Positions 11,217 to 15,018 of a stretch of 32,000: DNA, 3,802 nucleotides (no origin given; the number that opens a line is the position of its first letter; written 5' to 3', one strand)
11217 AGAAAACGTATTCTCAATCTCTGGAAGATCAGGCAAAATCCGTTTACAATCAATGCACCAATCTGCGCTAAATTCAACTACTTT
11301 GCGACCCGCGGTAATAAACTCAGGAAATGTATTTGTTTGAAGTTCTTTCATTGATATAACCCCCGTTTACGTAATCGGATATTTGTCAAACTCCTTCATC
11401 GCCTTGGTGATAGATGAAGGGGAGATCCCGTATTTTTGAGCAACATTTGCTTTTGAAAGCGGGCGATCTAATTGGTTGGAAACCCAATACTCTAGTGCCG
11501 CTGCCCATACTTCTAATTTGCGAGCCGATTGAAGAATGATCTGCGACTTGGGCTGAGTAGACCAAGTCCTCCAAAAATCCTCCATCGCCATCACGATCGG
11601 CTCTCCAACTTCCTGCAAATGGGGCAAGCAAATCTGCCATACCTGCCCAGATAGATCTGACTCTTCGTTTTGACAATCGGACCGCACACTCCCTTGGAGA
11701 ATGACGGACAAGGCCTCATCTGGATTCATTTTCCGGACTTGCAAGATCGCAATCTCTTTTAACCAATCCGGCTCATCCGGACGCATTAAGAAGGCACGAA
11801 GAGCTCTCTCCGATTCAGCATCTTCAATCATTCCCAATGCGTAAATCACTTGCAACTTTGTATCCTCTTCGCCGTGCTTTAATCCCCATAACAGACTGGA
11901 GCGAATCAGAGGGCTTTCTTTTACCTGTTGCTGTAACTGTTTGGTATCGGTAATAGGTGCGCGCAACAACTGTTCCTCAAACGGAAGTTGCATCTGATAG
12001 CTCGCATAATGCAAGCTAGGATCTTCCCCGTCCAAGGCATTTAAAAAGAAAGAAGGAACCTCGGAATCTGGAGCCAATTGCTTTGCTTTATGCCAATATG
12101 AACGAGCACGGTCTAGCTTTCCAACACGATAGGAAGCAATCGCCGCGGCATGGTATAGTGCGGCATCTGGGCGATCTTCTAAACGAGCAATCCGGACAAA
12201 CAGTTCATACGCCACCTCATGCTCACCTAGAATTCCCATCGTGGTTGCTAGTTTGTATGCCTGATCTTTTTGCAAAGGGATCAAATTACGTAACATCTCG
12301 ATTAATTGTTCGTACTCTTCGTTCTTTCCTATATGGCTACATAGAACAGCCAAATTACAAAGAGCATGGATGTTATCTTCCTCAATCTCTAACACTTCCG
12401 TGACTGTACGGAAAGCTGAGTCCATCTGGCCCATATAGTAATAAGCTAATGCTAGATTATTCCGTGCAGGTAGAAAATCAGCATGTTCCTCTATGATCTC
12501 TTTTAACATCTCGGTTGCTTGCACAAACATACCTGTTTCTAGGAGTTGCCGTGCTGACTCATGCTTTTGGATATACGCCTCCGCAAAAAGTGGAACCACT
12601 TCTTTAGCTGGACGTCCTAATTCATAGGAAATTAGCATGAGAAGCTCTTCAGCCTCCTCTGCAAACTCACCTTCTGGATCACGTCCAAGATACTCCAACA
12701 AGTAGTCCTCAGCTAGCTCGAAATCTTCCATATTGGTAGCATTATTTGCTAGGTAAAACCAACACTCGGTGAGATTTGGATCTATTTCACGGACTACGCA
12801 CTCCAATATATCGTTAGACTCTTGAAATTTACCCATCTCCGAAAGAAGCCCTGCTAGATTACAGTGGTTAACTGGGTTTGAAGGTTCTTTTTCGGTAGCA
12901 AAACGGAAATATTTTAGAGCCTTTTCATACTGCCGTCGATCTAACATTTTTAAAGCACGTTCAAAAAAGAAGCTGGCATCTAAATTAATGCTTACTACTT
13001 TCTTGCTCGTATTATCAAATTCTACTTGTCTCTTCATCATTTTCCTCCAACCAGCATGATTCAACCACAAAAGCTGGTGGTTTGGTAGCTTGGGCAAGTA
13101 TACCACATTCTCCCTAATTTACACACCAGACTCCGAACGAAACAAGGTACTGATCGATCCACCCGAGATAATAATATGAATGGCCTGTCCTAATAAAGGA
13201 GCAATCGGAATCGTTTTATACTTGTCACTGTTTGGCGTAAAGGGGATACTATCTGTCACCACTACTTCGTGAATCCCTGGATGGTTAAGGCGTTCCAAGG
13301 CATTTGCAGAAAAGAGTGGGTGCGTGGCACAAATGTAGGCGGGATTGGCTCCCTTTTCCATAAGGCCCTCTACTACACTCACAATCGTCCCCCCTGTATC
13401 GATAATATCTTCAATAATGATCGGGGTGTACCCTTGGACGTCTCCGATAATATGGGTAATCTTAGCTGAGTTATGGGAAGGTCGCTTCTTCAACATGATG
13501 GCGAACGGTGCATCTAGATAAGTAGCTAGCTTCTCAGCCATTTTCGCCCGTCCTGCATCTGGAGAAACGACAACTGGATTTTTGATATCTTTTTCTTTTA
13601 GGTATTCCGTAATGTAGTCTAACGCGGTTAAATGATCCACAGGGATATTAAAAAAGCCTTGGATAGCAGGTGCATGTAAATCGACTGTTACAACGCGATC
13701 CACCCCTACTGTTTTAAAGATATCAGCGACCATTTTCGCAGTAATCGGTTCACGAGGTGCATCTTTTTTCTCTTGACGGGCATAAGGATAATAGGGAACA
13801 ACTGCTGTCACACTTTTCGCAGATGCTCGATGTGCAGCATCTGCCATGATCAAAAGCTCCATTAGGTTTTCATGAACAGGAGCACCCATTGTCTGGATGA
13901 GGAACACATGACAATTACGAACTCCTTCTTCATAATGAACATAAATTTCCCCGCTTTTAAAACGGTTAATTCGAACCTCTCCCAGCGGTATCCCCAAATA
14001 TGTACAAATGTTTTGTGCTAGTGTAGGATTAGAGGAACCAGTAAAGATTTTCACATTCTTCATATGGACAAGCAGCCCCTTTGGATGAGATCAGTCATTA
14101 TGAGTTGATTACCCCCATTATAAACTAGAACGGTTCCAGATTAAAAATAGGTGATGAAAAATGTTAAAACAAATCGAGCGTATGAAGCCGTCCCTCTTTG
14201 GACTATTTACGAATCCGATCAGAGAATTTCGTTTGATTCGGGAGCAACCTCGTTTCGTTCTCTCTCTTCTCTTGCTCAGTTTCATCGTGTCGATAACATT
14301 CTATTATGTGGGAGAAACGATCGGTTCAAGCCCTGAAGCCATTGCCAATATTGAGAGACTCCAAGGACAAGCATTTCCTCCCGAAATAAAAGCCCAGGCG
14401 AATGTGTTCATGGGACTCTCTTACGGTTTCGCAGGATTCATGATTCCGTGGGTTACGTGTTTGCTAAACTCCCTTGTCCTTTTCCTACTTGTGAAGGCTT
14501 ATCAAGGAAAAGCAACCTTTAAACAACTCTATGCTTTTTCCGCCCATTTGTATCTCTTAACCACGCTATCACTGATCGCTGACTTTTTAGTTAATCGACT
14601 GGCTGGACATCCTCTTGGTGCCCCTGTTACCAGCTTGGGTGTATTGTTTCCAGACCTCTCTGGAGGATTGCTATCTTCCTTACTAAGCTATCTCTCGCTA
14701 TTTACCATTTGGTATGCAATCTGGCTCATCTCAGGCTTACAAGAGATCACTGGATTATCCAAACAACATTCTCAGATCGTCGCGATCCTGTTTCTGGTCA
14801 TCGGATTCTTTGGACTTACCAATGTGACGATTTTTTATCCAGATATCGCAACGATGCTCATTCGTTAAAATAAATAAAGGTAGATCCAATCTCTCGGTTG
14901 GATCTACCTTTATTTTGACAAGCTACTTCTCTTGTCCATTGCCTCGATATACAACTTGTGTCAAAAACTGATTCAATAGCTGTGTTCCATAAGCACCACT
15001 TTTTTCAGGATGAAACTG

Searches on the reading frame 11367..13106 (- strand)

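Call 76: search_protein_families(library=pfam, proteins=[window:11367-13106:-], max_evalue=0.00001)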
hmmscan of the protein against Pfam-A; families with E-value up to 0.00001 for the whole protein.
window:11367-13106:- (579 aa): 9 families
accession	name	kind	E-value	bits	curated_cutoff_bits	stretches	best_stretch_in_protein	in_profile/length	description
PF14559.12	TPR_19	-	1e-13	51.8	25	0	188-249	1-64/68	Tetratricopeptide repeat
PF07719.23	TPR_2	-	3.3e-13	49.1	27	0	315-347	1-33/34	Tetratricopeptide repeat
PF00515.34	TPR_1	-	1.3e-12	47.4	27.8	0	214-245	3-34/34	Tetratricopeptide repeat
PF13431.12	TPR_17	-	6.8e-11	42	24.4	0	70-96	5-31/34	Tetratricopeptide repeat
PF13428.12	TPR_14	-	9.1e-09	35.6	23.5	0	54-85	11-42/44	Tetratricopeptide repeat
PF25068.1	ARM_TT21_4th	-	1.9e-06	28.7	30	0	59-105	14-59/153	Tetratricopeptide repeat protein 21 forth ARM domain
PF13424.12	TPR_12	-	3.9e-06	27.4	30.1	0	214-264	5-63/77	Tetratricopeptide repeat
PF12895.13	ANAPC3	-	8.3e-06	26.4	27.2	0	56-137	1-80/82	Anaphase-promoting complex, cyclosome, subunit 3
PF14853.12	Fis1_TPR_C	-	8.8e-06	26.3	25.3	0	218-248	7-37/53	Fis1 C-terminal tetratricopeptide repeat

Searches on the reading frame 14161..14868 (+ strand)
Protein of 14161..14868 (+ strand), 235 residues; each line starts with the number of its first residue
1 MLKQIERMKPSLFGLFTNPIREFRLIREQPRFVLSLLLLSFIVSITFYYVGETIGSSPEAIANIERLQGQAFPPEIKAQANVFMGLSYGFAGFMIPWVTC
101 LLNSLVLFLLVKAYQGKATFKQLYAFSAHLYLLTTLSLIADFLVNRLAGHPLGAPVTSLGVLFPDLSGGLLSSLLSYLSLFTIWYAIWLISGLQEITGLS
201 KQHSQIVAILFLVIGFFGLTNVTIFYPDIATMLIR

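Call 76: search_protein_families(library=pfam, proteins=[window:14161-14868:+], max_evalue=0.00001)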
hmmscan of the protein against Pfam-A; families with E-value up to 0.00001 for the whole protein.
window:14161-14868:+ (235 aa): 1 family
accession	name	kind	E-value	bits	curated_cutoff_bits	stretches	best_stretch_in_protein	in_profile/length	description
PF04893.22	Yip1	-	3.3e-14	53.5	28.6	1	13-219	1-170/173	Yip1 domain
